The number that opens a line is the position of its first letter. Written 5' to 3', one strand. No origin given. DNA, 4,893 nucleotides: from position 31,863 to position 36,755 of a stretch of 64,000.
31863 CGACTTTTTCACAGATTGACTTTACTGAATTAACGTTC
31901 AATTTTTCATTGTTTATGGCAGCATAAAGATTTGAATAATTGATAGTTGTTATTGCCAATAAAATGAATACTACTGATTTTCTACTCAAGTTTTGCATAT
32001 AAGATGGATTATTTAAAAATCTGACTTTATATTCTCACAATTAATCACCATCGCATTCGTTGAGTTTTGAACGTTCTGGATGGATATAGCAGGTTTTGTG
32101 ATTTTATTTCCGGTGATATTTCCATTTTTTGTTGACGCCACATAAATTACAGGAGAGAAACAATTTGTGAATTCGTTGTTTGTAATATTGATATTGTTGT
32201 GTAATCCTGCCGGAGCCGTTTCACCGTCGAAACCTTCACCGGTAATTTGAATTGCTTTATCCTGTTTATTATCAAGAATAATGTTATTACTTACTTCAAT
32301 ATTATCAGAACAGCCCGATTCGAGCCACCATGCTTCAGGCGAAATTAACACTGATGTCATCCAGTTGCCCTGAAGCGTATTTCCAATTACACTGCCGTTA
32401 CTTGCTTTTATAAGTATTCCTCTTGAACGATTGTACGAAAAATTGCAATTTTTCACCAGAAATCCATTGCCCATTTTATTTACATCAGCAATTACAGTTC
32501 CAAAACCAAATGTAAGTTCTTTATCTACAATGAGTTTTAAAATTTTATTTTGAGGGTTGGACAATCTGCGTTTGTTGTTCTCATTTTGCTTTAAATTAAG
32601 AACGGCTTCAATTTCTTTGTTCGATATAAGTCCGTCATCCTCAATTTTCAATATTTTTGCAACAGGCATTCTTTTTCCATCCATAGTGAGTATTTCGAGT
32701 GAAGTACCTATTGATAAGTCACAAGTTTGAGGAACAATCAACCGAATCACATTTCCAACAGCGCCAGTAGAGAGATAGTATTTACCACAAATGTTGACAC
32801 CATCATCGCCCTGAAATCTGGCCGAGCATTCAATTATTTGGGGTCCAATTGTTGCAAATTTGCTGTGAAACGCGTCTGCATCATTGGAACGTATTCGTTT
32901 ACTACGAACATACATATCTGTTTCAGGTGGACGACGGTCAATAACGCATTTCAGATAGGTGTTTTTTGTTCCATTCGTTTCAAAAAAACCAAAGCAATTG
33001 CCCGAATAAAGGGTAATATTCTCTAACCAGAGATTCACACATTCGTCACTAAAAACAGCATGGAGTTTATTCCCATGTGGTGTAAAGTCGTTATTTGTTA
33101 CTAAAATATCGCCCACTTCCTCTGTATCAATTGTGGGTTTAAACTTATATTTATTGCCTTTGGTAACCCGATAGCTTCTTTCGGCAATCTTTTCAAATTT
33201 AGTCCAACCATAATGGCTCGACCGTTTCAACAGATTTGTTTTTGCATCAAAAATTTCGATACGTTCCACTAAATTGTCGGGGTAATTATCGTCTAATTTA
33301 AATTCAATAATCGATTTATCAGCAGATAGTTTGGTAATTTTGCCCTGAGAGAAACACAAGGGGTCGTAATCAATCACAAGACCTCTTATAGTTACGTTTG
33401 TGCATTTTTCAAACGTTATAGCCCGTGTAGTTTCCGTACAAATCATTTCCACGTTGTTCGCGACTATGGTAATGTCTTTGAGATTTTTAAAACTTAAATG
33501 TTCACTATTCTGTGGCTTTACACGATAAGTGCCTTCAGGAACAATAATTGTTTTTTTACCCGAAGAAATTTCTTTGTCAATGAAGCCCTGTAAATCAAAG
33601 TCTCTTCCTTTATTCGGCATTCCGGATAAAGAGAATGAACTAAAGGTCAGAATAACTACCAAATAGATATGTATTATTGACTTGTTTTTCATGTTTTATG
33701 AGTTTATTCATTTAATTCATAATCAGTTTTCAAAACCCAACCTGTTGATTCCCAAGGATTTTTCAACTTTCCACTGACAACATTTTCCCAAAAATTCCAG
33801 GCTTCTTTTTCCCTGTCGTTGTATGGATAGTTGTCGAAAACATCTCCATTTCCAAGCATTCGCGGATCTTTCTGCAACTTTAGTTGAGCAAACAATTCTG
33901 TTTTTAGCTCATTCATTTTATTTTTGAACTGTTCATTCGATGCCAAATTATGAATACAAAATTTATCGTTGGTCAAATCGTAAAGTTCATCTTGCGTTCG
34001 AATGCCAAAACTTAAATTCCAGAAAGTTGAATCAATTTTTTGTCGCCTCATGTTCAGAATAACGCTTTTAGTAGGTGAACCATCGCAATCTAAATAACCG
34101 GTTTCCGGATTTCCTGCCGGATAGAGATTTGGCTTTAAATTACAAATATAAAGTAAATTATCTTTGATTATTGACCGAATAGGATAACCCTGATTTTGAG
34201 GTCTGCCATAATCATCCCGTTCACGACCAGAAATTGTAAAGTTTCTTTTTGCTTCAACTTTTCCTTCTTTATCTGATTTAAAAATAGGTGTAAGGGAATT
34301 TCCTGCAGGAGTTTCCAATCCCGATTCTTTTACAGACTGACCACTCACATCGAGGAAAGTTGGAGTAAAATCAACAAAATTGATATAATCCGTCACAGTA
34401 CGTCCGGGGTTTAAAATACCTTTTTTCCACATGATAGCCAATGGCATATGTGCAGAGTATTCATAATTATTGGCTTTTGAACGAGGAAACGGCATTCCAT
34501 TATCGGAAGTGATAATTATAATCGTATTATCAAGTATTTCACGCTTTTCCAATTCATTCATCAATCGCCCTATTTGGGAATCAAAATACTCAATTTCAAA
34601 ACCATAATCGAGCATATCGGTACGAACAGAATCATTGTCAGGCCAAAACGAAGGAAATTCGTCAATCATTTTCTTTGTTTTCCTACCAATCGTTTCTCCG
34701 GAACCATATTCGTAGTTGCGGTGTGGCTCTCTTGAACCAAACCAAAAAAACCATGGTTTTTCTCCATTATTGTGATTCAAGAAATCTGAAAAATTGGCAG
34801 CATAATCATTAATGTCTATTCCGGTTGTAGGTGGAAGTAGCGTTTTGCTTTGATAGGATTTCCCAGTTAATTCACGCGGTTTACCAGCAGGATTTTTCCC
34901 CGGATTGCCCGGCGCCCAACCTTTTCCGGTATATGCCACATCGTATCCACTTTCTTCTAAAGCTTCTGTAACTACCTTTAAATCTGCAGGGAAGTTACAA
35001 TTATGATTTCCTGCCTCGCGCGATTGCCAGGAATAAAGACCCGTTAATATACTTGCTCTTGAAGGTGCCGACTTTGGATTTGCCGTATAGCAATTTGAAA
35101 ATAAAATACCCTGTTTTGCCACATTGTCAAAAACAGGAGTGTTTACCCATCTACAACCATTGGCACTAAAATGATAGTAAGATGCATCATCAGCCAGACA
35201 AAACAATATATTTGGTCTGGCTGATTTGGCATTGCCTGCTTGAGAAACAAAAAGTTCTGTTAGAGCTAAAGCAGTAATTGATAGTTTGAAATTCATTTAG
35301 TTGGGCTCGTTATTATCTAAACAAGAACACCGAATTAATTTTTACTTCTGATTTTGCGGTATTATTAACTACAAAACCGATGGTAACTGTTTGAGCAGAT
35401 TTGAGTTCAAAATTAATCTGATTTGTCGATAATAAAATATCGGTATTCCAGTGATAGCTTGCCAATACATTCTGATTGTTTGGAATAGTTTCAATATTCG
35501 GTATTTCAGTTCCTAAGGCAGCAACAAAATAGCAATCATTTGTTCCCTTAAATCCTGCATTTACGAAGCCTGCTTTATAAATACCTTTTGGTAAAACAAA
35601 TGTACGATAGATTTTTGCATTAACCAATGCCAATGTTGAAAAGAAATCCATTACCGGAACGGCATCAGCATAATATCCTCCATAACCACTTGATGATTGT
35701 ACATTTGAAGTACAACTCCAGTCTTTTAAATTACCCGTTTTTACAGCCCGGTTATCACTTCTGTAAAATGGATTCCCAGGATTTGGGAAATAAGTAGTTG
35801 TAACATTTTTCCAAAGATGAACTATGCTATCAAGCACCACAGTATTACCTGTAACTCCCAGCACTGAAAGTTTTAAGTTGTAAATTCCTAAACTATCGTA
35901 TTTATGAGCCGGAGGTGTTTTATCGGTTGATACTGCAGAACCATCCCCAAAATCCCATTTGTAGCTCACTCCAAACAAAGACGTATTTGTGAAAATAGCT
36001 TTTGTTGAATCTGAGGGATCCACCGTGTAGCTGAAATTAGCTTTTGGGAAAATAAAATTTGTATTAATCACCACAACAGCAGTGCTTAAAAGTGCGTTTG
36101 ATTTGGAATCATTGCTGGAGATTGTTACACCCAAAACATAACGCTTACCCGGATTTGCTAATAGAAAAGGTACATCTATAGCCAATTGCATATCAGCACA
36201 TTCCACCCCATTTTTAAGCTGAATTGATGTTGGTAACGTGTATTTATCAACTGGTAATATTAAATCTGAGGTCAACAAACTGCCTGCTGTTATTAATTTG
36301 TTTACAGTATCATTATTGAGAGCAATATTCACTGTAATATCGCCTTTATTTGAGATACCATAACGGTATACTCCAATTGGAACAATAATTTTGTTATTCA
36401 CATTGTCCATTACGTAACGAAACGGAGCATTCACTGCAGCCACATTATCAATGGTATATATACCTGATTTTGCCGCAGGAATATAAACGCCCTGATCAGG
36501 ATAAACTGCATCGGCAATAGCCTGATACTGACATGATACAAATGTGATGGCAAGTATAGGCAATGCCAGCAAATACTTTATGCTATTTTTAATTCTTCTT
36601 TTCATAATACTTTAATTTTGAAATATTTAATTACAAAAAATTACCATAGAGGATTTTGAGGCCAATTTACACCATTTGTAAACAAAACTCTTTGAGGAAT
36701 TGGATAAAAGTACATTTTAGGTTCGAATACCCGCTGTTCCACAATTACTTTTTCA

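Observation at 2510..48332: Five copies of a GH110-related beta-helix module with a conserved Asp-x22-Asp-Asp cluster, in three export contexts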

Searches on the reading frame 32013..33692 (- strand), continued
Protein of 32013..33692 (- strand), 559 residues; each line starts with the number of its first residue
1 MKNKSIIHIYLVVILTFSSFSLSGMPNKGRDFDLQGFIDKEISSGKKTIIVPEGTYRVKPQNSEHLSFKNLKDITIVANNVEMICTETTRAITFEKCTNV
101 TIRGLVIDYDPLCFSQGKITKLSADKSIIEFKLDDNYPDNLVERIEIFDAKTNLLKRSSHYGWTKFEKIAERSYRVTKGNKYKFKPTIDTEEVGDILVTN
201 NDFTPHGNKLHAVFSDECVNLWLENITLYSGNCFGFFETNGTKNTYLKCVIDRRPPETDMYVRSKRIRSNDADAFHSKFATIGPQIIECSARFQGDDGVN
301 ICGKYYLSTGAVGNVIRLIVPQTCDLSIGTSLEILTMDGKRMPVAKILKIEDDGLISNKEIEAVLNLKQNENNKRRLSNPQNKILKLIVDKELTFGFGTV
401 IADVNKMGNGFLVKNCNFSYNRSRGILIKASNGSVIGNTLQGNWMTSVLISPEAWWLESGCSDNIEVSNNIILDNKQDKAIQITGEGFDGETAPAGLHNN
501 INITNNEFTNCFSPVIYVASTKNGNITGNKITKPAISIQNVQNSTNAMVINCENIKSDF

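Call 34: predict_structure(alignment_id=A1)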
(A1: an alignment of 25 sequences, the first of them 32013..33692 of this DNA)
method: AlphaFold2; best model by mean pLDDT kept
length: 559 residues; sequences in the alignment: 25
mean_pLDDT: 92.4   pTM: 0.90
mean pLDDT of the five models: 92.4, 92.0, 91.5, 90.8, 90.8
residues with pLDDT >= 90: 466; 70-90: 58; 50-70: 23; < 50: 12
segments of 3 or more residues with pLDDT < 50: 1-3, 19-24, 540-542
pLDDT, mean of each block of 10 residues (from residue 1): 54 59 63 96 98 97 97 98 97 99 98 96 96 96 92 85 91 94 89 96 94 98 97 94 98 93 91 96 98 95 96 97 91 93 96 96 91 94 97 95 96 98 96 98 96 91 98 95 83 93 98 95 98 76 77 95
secondary structure, 60 per line:
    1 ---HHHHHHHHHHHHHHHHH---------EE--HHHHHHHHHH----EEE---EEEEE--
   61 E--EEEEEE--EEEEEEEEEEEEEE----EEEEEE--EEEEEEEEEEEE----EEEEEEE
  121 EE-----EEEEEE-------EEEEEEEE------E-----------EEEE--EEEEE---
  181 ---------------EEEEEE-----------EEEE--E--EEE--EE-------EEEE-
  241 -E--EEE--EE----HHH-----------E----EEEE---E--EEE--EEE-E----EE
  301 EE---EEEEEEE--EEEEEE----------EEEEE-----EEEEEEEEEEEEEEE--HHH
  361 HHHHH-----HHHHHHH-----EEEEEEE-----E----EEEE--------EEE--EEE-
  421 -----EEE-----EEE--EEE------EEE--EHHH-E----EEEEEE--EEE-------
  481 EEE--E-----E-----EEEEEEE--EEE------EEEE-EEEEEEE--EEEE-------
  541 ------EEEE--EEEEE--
elements in order: H4-20 H34-43 E48-50 E54-58 E64-69 E72-85 E90-95 E98-109 E114-122 E128-133 E141-148 E167-170 E173-177 E196-201 E213-216 E222-224 E236-239 E245-247 E275-278 E285-287 E290-292 E299-302 E306-312 E315-320 E331-335 E341-355 H358-365 H371-377 E383-389 E400-403 E412-414 E417-419 E426-428 E434-436 E439-441 E448-450 E463-468 E471-473 E481-483 E498-504 E507-509 E516-519 E521-527 E530-533 E547-550 E553-557
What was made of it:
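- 32013..33692 (-): P4: GH110-like sister-family enzyme, P4 type, signal peptide only (probably periplasmic). Catalytic D273, D296, D297. Keeps N300, R422, R424, W456, E458. Lacks the N85 loop, R265 and E480 equivalents. AF2 model pLDDT 92.4 (call 34).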

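Call 36: fold_search(model_id=the predicted structure, library=pdb)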
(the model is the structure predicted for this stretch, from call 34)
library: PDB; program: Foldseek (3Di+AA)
matches with E <= 10: 664; with E <= 0.001: 96
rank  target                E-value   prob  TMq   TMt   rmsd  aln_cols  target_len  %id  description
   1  9beh_A                4.7e-26  1.00  0.68  0.66   5.8       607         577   14  Structure of GH110A in complex with galactose-6-sulfate (released 2025-08-27)
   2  9bev_A                6.4e-26  1.00  0.68  0.66   5.9       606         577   14  Structure of GH110A in complex with a lambda-carrageenan oligosaccharide (released 2025-08-27)
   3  7jwf_A                1.5e-25  1.00  0.71  0.69   5.4       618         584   16  Crystal structure of PdGH110B D344N in complex with alpha-(1,3)-galactobiose (released 2020-11-04)
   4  9i4f_A                2.7e-25  1.00  0.73  0.70   6.1       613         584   16  Blood Type B-converting alpha-1,3-galactosidase PpaGal from Pedobacter panaciterrae in its apo form (released 2025-03-12)
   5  9beu_B                2.7e-25  1.00  0.70  0.68   4.4       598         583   16  Structure of GH110B in complex with a lambda-carrageenan oligosaccharide (released 2025-08-27)
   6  9beu_A                7.5e-25  1.00  0.71  0.69   5.5       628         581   16  Structure of GH110B in complex with a lambda-carrageenan oligosaccharide (released 2025-08-27)
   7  7jw4_B                7.8e-25  1.00  0.70  0.66   5.9       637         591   16  Crystal structure of PdGH110B in complex with D-galactose (released 2020-11-04)
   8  7jw4_A                8.2e-25  1.00  0.70  0.67   4.3       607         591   16  Crystal structure of PdGH110B in complex with D-galactose (released 2020-11-04)
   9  7jwf_B                1.0e-24  1.00  0.69  0.67   6.0       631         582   16  Crystal structure of PdGH110B D344N in complex with alpha-(1,3)-galactobiose (released 2020-11-04)
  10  8yk1_A                1.0e-23  1.00  0.66  0.47   5.8       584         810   14  Blood group B alpha-1,3-galactosidase AgaBb from Bifidobacterium bifidum, construct 23-844 (released 2024-07-10)
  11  8yk2_B                2.5e-23  1.00  0.66  0.57   6.2       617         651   15  Blood group B alpha-1,3-galactosidase AgaBb from Bifidobacterium bifidum, construct T7-tag_24-700 (released 2024-07-10)
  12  8yk2_A                9.7e-23  1.00  0.66  0.58   6.3       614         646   14  Blood group B alpha-1,3-galactosidase AgaBb from Bifidobacterium bifidum, construct T7-tag_24-700 (released 2024-07-10)
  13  8pvs_A                1.8e-22  1.00  0.65  0.51   6.0       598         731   14  Targeting extended blood antigens by Akkermansia muciniphila enzymes unveils a missing link for generating universal d (released 2024-02-28)
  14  8yk3_B                2.0e-22  1.00  0.64  0.59   7.5       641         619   14  Blood group B alpha-1,3-galactosidase AgaBb from Bifidobacterium bifidum, construct T7-tag_24-673 (released 2024-07-10)
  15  8yk3_A                3.3e-22  1.00  0.65  0.59   6.6       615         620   14  Blood group B alpha-1,3-galactosidase AgaBb from Bifidobacterium bifidum, construct T7-tag_24-673 (released 2024-07-10)
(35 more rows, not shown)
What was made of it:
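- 32013..33692 (-): Foldseek top 15 all GH110, TMq 0.64-0.73 (call 36).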

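Call 55: find_encoding_contigs(protein=P0001, flank=2000, max_places=3)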
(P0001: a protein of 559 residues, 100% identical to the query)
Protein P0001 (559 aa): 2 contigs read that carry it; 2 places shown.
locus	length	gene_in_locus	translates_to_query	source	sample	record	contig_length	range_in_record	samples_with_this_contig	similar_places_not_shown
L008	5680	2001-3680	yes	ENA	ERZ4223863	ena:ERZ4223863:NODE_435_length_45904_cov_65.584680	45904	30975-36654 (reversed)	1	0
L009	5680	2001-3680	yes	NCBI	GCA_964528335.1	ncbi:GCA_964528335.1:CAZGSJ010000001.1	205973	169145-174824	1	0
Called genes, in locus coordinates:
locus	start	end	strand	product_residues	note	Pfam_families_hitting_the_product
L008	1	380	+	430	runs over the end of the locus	PF08522:BT_3987-like_N, PF18911:PKD_4 (weak), PF00801:PKD (weak), PF16405:DUF5013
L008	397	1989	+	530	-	PF00884:Sulfatase, PF01663:Phosphodiest (faint), PF16347:SGSH_C (faint)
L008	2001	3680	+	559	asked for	PF13229:Beta_helix (weak)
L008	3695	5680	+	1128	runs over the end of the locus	PF07470:Glyco_hydro_88, PF08124:Lyase_8_N, PF02278:Lyase_8, PF02884:Lyase_8_C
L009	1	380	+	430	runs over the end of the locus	PF08522:BT_3987-like_N, PF18911:PKD_4 (weak), PF00801:PKD (weak), PF16405:DUF5013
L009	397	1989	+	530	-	PF00884:Sulfatase, PF01663:Phosphodiest (faint), PF16347:SGSH_C (faint)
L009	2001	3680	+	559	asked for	PF13229:Beta_helix (weak)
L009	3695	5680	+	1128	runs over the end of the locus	PF07470:Glyco_hydro_88, PF08124:Lyase_8_N, PF02278:Lyase_8, PF02884:Lyase_8_C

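Call 56: find_encoding_contigs(protein=P0019, flank=10000, max_places=1)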
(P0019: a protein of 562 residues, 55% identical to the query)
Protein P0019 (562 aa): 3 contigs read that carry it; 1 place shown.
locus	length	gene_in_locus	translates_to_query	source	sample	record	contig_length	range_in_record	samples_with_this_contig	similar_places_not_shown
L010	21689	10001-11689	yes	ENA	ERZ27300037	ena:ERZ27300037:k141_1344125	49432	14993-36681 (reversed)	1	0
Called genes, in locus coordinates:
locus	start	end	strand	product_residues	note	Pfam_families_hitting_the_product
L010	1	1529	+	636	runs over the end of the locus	PF23763:Beta-barrel_GLAA-B_I, PF23764:Beta-barrel_GLAA-B_II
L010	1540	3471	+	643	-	PF18962:Por_Secre_tail (weak)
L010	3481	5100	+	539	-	PF00884:Sulfatase, PF01663:Phosphodiest (faint), PF16347:SGSH_C (faint)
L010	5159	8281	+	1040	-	PF13620:CarboxypepD_reg (weak), PF13715:CarbopepD_reg_2, PF07715:Plug, PF00593:TonB_dep_Rec_b-barrel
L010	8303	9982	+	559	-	PF14322:SusD-like_3, PF07980:SusD_RagB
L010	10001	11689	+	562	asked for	PF13229:Beta_helix (weak)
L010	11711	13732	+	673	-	-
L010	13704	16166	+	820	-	PF02837:Glyco_hydro_2_N, PF22666:Glyco_hydro_2_N2, PF00703:Glyco_hydro_2, PF02836:Glyco_hydro_2_C, PF16355:DUF4982, PF18565:Glyco_hydro2_C5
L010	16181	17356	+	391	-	PF07470:Glyco_hydro_88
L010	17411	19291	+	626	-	-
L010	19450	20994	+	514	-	PF00884:Sulfatase, PF02995:DUF229 (weak), PF16347:SGSH_C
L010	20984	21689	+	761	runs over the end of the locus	-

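Call 61: find_related_loci(query=A1, collection=genome_contigs, flank=10000)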
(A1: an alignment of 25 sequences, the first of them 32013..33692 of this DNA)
Query A1 (559 aa) in genome_contigs; peptide patterns used: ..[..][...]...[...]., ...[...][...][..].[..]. (x = any residue, [..] = any of these).
311 stretches matched a pattern; 167 encode a relative of the query (tblastn E <= 1e-3); the best 80 are kept; 80 distinct loci.
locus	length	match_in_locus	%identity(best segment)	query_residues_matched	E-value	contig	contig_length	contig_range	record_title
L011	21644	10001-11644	63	1-555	0e+0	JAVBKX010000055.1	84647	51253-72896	MAG: Bacteroidales bacterium isolate EPI_MAG_00008 c_000010525509, whole genome shotgun sequence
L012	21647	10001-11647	62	12-559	0e+0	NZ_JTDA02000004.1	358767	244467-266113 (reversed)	Coprobacter secundus strain 177 4, whole genome shotgun sequence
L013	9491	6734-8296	59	32-557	0e+0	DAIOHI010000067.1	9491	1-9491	MAG TPA_asm: Paludibacteraceae bacterium isolate CTOTU40135 NODE_7692_length_9491_cov_4.061043, whole genome shotgun seq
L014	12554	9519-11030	50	32-534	1e-175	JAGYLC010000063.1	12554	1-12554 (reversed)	MAG: Kiritimatiellae bacterium isolate M50B83 63, whole genome shotgun sequence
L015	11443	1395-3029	50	3-553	3e-174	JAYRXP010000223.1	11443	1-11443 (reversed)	MAG: Paludibacter sp. isolate EBPR_ori4bin.36 k141_93190, whole genome shotgun sequence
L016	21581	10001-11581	50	31-558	8e-174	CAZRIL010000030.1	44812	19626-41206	MAG TPA_asm: uncultured Chthoniobacter sp. isolate SRP242652_co2_52 genome assembly, contig: NODE_998_length_44812_cov_8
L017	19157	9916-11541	49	10-553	2e-171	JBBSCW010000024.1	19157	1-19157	MAG: Bacteroidales bacterium isolate metawrap_la6_51 metawrap_la6_51_K_85897_L_19157_cov_15.0430, whole genome shotgun s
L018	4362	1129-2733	48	32-555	4e-174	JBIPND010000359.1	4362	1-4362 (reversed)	MAG: Luteolibacter sp. isolate ME2018-01-19_3300042384_group8_bin102 Rohwer_bin2739_scaffold_16251_c1, whole genome shot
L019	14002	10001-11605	48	32-555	5e-165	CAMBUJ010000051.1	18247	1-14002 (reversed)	MAG: Opitutus sp. GAS368 isolate MoE-23oct19-86 genome assembly, contig: MoE-23oct19-C3567, whole genome shotgun sequenc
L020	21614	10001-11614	47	32-558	1e-163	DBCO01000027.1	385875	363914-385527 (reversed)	MAG TPA_asm: Akkermansiaceae bacterium UBA956 UBA956_contig_2931, whole genome shotgun sequence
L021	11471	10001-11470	49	32-520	2e-162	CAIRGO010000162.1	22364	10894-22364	MAG: Akkermansiaceae bacterium isolate Loclat_bin-00801 genome assembly, contig: bin-00801:162/331, whole genome shotgun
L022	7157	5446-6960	48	29-534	4e-162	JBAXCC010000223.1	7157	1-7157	MAG: bacterium isolate ELA183 MAG183_223, whole genome shotgun sequence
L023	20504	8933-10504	46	29-550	1e-160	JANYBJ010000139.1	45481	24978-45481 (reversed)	MAG: bacterium isolate GL140_5_metabat_74_sub GL140_5_k141_2564672, whole genome shotgun sequence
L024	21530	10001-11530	46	29-538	1e-158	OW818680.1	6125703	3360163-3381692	metagenome genome assembly, chromosome: 1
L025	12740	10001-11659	44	10-558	7e-149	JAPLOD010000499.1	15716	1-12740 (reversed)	MAG: Planctomycetota bacterium isolate LacPavin_0920_SED3_MAG_65_12 LacPavin_0920_SED3_scaffold_2476128, whole genome sh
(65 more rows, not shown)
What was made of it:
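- Closest known: PdGH110A, the exo-6-sulfo-alpha-D-galactosidase of the lambda-carrageenan cascade. Different: Its hosts are mostly non-marine Bacteroidales, Verrucomicrobiota and Planctomycetota (call 61).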

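Call 64: search_protein_representatives(alignment_id=A1)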
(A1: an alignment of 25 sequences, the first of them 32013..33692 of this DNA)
Query: 25 sequences, 562 profile positions. Proteins with E-value up to 0.001 (for the whole library): 6379; up to 1e-10: 4046; up to 1e-30: 1214. The best 150 are listed.
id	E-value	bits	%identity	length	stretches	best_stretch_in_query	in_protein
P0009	2.7e-243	824.7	-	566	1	8-558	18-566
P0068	8.4e-242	819.8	-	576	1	21-556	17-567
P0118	6.9e-224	760.7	-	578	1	8-560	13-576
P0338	9.8e-209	710.6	-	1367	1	23-539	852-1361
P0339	7.3e-208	707.8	-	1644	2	37-546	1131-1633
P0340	1.1e-200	684.0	-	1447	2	36-533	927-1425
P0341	1.3e-199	680.5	-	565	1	10-555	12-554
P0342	1.0e-198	677.6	-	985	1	9-558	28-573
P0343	1.5e-197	673.7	-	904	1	27-552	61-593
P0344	6.1e-196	668.4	-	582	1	27-557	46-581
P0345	5.3e-190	648.8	-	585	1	24-535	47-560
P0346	2.4e-189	646.6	-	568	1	13-535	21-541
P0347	2.5e-187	640.0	-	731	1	14-554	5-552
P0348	4.8e-187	639.0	-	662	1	26-535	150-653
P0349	2.1e-185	633.6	-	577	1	8-558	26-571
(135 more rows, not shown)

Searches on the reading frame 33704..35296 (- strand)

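Call 14: search_protein_families(library=pfam, proteins=[window:33704-35296:-], max_evalue=0.001)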
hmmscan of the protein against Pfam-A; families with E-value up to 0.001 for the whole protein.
window:33704-35296:- (530 aa): 3 families
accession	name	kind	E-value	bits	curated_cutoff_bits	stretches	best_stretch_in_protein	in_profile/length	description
PF00884.28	Sulfatase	-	1.6e-38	133.2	25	1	28-319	1-300/301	Sulfatase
PF16347.10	SGSH_C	-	1.3e-08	35.5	29.3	1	277-346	11-75/154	N-sulphoglucosamine sulphohydrolase, C-terminal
PF01663.27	Phosphodiest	-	6.5e-08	33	23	1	235-268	188-221/342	Type I phosphodiesterase / nucleotide pyrophosphatase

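Call 72: search_protein_families(library=ncbifam, proteins=[window:33704-35296:-], max_evalue=0.01)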
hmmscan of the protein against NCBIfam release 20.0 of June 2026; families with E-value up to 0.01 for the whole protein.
window:33704-35296:- (530 aa): 5 families
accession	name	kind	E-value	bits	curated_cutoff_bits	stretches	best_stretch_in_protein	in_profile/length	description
NF010322.0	PRK13759.1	equivalog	1.9e-35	122.3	481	2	24-125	3-104/486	arylsulfatase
TIGR03417.1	chol_sulfatase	equivalog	1.9e-30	106.2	433.45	2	27-125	2-100/500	choline-sulfatase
NF045661.1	HdlasePehA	equivalog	7.1e-21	74.4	900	2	27-141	2-115/506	phosphoric/sulfuric ester hydrolase PehA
NF052527.1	Mn_arylsulf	exception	1.2e-16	60.7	850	2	27-125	1-100/479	manganese-dependent arylsulfatase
NF038282.1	LapC_YejM_PbgA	exception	1.8e-06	26.5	825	1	228-292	411-477/584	LPS biosynthesis-modulating metalloenzyme YejM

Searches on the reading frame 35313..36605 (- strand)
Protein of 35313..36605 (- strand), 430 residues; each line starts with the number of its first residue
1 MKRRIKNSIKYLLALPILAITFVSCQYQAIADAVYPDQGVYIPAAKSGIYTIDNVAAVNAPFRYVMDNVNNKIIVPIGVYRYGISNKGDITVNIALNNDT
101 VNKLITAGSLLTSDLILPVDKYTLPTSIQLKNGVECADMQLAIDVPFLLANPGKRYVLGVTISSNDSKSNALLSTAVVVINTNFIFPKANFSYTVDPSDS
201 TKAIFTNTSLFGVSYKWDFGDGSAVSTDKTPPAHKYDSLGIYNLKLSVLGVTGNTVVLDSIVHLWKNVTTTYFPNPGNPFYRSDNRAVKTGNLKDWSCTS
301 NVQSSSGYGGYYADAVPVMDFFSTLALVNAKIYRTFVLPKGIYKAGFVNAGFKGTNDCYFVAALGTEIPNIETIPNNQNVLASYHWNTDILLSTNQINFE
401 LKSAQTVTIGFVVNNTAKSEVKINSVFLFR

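Call 14: search_protein_families(library=pfam, proteins=[window:35313-36605:-], max_evalue=0.001)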
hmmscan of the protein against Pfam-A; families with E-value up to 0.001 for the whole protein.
window:35313-36605:- (430 aa): 4 families
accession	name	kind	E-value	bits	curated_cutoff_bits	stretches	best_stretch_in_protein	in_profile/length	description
PF16405.10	DUF5013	-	1.8e-23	83.8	28.5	1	275-410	2-149/149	Domain of unknown function (DUF5013)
PF08522.16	BT_3987-like_N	-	9.6e-10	39.6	25.9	1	49-168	5-119/120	BT_3987-like, N-terminal domain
PF18911.6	PKD_4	-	7.7e-08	32.7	27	1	213-254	35-74/85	PKD domain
PF00801.26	PKD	-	2e-06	28.1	23.5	1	212-248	29-65/80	PKD domain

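Call 72: search_protein_families(library=ncbifam, proteins=[window:35313-36605:-], max_evalue=0.01)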
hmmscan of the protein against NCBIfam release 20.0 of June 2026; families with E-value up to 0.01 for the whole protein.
window:35313-36605:- (430 aa): 1 family
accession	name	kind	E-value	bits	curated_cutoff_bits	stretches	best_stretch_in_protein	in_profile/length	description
TIGR00864.1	PCC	subfamily_domain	5.4e-07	26.4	1861.4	1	205-256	1079-1129/2700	polycystin cation channel protein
